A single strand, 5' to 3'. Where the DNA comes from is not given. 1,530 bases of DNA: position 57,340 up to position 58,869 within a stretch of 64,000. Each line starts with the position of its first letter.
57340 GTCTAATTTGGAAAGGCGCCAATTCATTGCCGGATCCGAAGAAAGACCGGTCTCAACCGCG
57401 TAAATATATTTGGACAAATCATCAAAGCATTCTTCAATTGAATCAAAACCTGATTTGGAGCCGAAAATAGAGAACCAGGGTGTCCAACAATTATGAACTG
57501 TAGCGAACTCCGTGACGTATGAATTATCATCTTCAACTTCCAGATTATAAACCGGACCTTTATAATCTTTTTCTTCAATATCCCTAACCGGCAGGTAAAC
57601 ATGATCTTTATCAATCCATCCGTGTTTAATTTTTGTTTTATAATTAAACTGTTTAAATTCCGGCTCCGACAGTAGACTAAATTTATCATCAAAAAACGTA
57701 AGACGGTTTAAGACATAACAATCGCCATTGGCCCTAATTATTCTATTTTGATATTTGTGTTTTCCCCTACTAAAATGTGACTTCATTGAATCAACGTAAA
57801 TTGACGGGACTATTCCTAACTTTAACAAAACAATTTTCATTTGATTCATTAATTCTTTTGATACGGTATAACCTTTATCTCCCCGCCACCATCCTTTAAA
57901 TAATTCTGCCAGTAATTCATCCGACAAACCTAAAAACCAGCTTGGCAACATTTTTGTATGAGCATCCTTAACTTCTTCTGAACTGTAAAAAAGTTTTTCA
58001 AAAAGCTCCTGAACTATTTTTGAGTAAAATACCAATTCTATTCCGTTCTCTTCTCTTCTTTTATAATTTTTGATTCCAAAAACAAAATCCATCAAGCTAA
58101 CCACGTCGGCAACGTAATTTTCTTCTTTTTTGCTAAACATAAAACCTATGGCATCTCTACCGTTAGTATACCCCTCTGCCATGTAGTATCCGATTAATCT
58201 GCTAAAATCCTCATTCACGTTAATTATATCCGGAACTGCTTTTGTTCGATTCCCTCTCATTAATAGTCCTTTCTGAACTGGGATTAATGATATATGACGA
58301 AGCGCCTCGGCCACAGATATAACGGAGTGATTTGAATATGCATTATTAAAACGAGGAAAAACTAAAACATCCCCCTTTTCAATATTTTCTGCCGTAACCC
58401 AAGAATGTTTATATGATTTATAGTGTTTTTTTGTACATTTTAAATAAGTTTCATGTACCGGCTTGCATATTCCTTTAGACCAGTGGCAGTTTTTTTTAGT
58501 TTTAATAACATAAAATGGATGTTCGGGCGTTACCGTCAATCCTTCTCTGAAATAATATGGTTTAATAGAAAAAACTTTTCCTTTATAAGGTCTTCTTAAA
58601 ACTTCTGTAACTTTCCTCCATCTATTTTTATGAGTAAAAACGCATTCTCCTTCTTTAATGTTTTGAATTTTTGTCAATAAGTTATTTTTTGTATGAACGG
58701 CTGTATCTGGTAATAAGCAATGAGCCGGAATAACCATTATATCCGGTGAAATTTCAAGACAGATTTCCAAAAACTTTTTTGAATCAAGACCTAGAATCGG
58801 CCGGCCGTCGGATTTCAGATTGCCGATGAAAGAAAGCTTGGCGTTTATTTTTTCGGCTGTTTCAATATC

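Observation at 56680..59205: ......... intein inside an EndoQ-like PHP nuclease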

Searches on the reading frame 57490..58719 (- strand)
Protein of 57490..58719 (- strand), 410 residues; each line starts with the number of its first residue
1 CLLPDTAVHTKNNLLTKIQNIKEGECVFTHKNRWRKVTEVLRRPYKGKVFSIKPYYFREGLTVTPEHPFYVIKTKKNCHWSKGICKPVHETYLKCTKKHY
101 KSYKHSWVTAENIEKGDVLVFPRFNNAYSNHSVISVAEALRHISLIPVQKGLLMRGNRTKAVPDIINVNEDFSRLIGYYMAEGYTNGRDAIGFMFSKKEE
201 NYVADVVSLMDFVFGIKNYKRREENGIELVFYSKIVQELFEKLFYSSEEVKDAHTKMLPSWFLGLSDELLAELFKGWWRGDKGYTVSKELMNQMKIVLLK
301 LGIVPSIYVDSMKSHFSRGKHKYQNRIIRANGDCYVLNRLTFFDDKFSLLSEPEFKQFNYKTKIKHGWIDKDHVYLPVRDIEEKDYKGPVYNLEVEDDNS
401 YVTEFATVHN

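Call 4: search_protein_families(library=pfam, proteins=[window:57490-58719:-], max_evalue=0.1)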
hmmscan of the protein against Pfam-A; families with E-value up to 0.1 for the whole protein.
seq(410 aa): 3 families
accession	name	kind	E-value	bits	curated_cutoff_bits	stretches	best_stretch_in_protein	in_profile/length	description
PF14890.11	Intein_splicing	-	2.1e-10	41.1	35.8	1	94-410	62-155/155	Intein splicing domain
PF14528.11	LAGLIDADG_3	-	2.8e-09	37.6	22.5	2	285-324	30-65/82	LAGLIDADG-like domain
PF14623.11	Vint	-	6.1e-05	23.3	27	1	1-71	2-66/166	Hint-domain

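Call 5: search_protein_families(library=ncbifam, proteins=[window:57490-58719:-], max_evalue=0.1)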
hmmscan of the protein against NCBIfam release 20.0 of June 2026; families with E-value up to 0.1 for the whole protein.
seq(410 aa): 6 families
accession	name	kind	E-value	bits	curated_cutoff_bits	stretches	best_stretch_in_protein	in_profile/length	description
NF045703.1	rSAM_Tes_intein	exception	2.9e-16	58.5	1700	1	30-401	212-600/1040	tetraether lipid synthase Tes, intein-containing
TIGR00375.1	TIGR00375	hypoth_equivalog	7.9e-10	38.6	326.6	1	272-409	5-134/374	TIGR00375 family protein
NF011418.0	PRK14845.1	equivalog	1.1e-06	26.7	756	1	35-326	79-296/1049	translation initiation factor IF-2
NF011491.0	PRK14898.1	equivalog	8.8e-06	24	783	1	108-287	199-354/860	DNA-directed RNA polymerase subunit A''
TIGR01445.1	intein_Nterm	domain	0.00039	21.3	24.5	1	1-71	1-83/83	intein N-terminal splicing region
TIGR01443.1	intein_Cterm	domain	0.0049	17.1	15.6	1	389-410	1-23/24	intein C-terminal splicing region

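Call 7: search_solved_structures(query=window:57490-58719:-, max_evalue=0.01, show_alignments=2)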
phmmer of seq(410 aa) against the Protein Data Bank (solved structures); distinct sequences matched with E-value up to 0.01: 2.
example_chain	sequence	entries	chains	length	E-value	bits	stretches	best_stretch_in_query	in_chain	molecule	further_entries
2cw7_A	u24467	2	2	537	7.5e-05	24.8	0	164-408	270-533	Endonuclease PI-PkoII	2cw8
2jmz_A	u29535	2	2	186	0.0038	19.2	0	35-76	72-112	Hypothetical protein MJ0781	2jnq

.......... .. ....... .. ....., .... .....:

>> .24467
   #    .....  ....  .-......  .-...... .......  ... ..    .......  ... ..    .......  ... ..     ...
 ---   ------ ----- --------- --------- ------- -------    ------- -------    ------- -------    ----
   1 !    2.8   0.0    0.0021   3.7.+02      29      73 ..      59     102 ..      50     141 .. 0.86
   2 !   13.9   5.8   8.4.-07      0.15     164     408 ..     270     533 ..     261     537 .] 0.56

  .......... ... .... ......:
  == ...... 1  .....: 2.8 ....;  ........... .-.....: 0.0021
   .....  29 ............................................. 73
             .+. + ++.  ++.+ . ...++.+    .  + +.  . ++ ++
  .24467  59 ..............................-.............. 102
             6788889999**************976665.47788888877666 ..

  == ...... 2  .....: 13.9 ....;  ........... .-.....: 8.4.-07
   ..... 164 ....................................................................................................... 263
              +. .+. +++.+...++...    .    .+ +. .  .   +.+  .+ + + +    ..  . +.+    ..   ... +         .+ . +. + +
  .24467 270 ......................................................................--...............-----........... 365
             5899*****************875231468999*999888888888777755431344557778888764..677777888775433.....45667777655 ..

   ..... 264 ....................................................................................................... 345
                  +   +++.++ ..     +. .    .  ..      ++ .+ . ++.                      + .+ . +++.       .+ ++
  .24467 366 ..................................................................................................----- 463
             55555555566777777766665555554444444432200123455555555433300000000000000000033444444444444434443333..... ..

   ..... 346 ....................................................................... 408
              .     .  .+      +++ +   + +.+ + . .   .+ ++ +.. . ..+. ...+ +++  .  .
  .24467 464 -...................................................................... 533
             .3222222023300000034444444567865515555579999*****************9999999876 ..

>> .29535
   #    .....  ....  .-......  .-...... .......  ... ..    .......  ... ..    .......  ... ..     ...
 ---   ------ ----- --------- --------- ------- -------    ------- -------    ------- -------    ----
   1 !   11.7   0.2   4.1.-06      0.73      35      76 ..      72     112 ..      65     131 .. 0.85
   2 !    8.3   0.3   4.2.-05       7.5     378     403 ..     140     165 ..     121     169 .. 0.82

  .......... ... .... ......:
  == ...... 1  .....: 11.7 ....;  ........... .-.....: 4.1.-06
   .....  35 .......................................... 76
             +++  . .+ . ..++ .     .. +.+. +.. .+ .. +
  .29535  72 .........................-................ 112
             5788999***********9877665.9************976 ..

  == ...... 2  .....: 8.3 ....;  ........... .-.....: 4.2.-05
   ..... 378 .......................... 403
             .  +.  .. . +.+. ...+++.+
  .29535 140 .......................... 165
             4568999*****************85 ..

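Call 25: find_homologous_proteins(query=window:57490-58719:-, max_evalue=0.00001)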
Query seq(410 aa) (410 aa): 86 proteins with E <= 0.00001 among 3246 candidates.
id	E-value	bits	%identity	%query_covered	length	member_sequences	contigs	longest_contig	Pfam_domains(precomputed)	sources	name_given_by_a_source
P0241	2.0e-143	496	54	100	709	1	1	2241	PF27218.1,PF14528.12,PF14890.12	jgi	jgi:uncharacterized protein (TIGR00375 family)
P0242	4.8e-122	426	48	100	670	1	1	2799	PF14528.12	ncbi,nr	ncbi:MAG: hypothetical protein HY426_04825, partial [Candidatus Levybacteria bacterium]|nr:hypotheti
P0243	6.9e-122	425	48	100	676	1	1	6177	PF14890.12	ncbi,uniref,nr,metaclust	ncbi:MAG: hypothetical protein UY16_C0075G0005 [Candidatus Gottesmanbacteria bacterium GW2011_GWA2_4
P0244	1.4e-120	421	48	100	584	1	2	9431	PF07591.16,PF14528.12,PF14890.12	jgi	-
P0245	2.1e-119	417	49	96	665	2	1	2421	PF27218.1,PF14890.12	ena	-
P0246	7.8e-118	412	50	100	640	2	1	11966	PF14890.12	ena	-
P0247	5.6e-116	406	47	100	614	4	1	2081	PF14528.12,PF14890.12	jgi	jgi:PHP family Zn ribbon phosphoesterase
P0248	1.3e-115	404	47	100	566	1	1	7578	PF14528.12,PF14890.12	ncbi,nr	ncbi:MAG: hypothetical protein NTV62_03795, partial [Candidatus Gribaldobacteria bacterium]|nr:hypot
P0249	1.3e-109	385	46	100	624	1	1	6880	PF14528.12,PF14890.12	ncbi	-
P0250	1.4e-107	378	46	96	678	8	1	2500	PF27218.1,PF14528.12,PF14890.12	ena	-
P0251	6.6e-107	376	47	100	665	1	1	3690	PF27218.1,PF14890.12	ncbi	-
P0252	2.1e-105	371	45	100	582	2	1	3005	PF14528.12,PF13403.12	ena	-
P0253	6.1e-104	366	44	100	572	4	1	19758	PF14528.12,PF14890.12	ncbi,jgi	-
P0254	1.2e-103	365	43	100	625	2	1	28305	PF14528.12,PF14890.12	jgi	jgi:PHP family Zn ribbon phosphoesterase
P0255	7.3e-103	363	46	89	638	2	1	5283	PF27218.1,PF14528.12,PF14890.12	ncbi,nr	ncbi:MAG: hypothetical protein FJZ05_01730, partial [Candidatus Nealsonbacteria bacterium]|nr:hypoth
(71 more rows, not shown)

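Call 60: search_protein_representatives(protein=window:57490-58719:-)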
Query: 410 residues. Proteins with E-value up to 0.001 (for the whole library): 5880; up to 1e-10: 2193; up to 1e-30: 156. The best 150 are listed.
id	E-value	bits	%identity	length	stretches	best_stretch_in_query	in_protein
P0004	4.1e-154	529.7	56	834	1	1-410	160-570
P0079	4.8e-120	417.5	50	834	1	1-410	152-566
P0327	1.8e-114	399.1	48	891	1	1-410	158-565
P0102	3.9e-114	398.0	42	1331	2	1-410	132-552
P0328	7.8e-112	390.4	47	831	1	1-410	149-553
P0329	2.7e-111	388.6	47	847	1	1-410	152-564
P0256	4.6e-103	361.5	52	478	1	1-309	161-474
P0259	3.5e-101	355.3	47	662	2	166-410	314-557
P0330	5.5e-97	341.5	44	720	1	1-410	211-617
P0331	4.0e-95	335.4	46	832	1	1-410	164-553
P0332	5.9e-92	324.9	43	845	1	1-410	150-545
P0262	1.0e-88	314.2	44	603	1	1-410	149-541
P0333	1.2e-81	291.0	42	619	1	1-410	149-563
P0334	3.4e-76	273.0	41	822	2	165-410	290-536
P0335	9.8e-75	268.2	44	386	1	109-410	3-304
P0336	6.3e-72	259.0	39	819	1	1-410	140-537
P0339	4.7e-57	210.0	36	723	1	1-410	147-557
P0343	2.4e-49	184.6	34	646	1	1-410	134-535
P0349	2.6e-45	171.3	34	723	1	1-410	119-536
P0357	4.8e-44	167.1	33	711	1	1-410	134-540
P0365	3.2e-42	161.1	38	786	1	4-410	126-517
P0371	2.5e-40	154.9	34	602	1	1-410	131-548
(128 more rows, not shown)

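Call 61: list_cluster_members(proteins=[P0334, P0336, P0339, P0343, P0349, P0357, P0332, P0331, P0365, P0371])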
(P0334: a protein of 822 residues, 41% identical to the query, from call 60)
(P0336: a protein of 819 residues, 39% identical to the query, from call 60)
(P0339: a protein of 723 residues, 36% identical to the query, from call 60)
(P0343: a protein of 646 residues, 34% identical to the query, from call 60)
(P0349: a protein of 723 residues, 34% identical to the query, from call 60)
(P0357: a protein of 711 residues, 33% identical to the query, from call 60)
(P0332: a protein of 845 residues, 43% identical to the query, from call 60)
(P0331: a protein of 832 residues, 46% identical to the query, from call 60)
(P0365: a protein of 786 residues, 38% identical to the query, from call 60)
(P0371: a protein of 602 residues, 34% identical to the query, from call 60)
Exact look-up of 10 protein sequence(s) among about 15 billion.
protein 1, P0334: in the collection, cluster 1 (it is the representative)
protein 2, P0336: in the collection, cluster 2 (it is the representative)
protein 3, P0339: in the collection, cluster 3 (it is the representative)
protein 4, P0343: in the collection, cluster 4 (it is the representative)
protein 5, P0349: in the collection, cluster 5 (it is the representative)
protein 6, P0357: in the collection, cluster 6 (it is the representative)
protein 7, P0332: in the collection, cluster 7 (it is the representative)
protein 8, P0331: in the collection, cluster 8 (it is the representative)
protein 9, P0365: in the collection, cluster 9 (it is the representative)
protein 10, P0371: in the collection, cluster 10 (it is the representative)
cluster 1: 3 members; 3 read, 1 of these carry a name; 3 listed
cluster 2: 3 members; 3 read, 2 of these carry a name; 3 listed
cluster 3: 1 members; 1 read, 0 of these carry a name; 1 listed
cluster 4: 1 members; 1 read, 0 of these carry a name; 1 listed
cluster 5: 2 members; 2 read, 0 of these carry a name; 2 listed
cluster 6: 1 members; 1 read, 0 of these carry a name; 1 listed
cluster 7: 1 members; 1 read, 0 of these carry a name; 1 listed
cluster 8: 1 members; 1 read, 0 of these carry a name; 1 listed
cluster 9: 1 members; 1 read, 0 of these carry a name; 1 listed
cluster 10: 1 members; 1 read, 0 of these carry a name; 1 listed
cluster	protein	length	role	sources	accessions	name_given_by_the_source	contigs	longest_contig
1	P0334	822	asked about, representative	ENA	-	-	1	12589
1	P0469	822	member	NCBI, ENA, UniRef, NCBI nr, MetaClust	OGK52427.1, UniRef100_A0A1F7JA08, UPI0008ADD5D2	hypothetical protein A2970_01215 [Candidatus Roizmanbacteria bacterium ... | DOD-type homing endonuclease domain-containing protein n=1 Tax=Candidatus Roizmanbacteria ... | MAG: hypothetical protein A2970_01215 [Candidatus Roizmanbacteria bacterium ...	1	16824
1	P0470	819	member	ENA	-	-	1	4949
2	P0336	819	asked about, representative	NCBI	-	-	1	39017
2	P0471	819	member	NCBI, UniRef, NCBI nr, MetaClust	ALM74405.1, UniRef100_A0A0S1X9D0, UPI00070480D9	hypothetical protein TBCH5v1_0436 [Thermococcus barophilus] | DOD-type homing endonuclease domain-containing protein n=1 Tax=Thermococcus barophilus ... | status=active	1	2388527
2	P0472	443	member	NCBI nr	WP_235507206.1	TIGR00375 family protein [Thermococcus barophilus]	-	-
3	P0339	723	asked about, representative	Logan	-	-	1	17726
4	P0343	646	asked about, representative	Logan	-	-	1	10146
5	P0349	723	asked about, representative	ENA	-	-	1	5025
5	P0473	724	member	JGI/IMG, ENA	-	-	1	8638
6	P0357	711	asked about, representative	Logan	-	-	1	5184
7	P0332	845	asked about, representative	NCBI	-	-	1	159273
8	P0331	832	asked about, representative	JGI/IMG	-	-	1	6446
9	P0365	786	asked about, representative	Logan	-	-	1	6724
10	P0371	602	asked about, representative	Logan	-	-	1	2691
